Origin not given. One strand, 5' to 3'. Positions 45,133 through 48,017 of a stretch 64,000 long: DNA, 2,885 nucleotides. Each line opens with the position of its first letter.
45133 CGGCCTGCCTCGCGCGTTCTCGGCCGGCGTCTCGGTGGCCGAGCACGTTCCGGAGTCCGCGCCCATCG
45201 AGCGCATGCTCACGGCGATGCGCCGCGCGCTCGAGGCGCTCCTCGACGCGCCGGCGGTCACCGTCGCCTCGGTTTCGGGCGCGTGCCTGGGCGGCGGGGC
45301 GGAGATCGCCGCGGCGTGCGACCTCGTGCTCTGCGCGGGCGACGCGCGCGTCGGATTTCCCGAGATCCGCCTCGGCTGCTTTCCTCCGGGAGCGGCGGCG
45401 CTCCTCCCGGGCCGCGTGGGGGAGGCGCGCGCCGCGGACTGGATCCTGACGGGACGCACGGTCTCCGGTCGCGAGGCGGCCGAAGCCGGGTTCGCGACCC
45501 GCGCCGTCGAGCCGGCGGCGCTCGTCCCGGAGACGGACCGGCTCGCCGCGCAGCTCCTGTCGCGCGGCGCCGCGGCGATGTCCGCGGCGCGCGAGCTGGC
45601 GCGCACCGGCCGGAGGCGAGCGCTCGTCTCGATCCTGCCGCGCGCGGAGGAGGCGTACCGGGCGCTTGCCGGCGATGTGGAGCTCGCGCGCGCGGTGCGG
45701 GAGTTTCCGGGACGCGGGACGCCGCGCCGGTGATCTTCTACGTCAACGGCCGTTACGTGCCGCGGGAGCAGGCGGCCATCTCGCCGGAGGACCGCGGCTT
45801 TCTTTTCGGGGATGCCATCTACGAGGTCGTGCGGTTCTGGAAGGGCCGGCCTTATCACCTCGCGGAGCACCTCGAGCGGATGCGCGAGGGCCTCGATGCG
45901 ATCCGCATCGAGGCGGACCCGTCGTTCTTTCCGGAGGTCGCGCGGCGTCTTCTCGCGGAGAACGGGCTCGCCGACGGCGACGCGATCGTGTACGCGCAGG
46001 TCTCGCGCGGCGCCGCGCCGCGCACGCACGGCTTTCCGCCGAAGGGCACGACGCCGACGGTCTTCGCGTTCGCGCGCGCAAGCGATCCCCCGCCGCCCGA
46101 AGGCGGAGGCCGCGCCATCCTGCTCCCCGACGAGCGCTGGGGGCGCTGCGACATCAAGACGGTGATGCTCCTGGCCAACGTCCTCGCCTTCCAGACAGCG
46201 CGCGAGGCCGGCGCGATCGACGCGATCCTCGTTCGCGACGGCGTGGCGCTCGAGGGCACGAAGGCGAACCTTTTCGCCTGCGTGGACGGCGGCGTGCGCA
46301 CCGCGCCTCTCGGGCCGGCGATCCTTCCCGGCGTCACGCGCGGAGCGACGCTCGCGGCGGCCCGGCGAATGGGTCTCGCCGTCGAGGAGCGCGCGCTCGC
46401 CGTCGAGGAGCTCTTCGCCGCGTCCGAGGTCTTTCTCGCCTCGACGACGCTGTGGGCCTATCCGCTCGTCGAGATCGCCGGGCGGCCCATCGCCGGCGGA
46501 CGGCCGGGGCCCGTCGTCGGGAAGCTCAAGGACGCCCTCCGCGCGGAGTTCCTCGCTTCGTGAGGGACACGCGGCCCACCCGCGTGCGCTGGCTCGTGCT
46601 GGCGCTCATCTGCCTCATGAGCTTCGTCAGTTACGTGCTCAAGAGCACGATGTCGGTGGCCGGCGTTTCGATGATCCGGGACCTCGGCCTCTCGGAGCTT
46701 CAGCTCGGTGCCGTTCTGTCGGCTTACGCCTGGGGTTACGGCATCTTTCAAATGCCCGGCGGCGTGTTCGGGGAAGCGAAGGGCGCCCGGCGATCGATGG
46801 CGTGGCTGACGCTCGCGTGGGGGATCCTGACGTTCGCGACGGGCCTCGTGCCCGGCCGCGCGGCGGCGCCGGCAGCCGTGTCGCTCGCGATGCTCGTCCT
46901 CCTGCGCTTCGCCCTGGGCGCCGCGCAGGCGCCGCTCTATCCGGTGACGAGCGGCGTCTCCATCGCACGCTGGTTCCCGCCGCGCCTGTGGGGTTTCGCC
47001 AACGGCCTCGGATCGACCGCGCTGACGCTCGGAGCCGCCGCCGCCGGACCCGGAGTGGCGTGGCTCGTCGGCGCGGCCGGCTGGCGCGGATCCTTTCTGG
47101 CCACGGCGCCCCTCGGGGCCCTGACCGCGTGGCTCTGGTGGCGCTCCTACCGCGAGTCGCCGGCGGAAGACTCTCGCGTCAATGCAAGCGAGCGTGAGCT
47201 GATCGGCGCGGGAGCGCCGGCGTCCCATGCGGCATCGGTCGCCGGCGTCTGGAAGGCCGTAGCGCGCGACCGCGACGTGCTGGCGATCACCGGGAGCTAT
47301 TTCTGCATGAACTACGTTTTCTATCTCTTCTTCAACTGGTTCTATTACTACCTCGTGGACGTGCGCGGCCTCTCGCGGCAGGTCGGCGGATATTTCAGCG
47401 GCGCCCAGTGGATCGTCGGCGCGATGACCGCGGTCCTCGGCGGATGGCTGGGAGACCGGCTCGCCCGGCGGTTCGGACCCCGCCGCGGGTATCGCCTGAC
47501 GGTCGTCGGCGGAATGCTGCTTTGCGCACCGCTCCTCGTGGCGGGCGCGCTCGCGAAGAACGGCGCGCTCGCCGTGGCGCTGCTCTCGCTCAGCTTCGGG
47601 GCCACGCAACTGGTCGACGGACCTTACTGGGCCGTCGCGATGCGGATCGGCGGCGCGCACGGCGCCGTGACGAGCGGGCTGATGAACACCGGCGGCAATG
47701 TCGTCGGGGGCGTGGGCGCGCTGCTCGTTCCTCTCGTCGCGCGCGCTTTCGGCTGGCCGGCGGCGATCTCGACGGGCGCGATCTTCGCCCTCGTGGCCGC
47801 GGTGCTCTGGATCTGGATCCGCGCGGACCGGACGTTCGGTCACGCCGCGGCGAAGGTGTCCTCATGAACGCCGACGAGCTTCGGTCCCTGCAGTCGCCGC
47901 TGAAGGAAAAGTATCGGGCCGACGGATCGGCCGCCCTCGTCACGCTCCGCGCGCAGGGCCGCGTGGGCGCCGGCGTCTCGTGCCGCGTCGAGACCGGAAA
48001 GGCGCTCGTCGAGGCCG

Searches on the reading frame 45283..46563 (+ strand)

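Call 65: search_protein_families(library=pfam, proteins=[window:45283-46563:+], max_evalue=0.0001)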
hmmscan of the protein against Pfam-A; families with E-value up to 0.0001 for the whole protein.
window:45283-46563:+ (426 aa): 1 family
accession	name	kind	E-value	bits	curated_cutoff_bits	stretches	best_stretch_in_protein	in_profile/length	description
PF01063.24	Aminotran_4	-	2.3e-39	136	28.5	1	179-397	2-222/223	Amino-transferase class IV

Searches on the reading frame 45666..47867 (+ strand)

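Call 65: search_protein_families(library=pfam, proteins=[window:45666-47867:+], max_evalue=0.0001)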
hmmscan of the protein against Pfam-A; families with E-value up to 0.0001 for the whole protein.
window:45666-47867:+ (733 aa): 1 family
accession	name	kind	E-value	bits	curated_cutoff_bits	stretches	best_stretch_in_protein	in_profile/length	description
PF07690.21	MFS_1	-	3.9e-45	154.7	33.4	1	315-685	1-347/347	Major Facilitator Superfamily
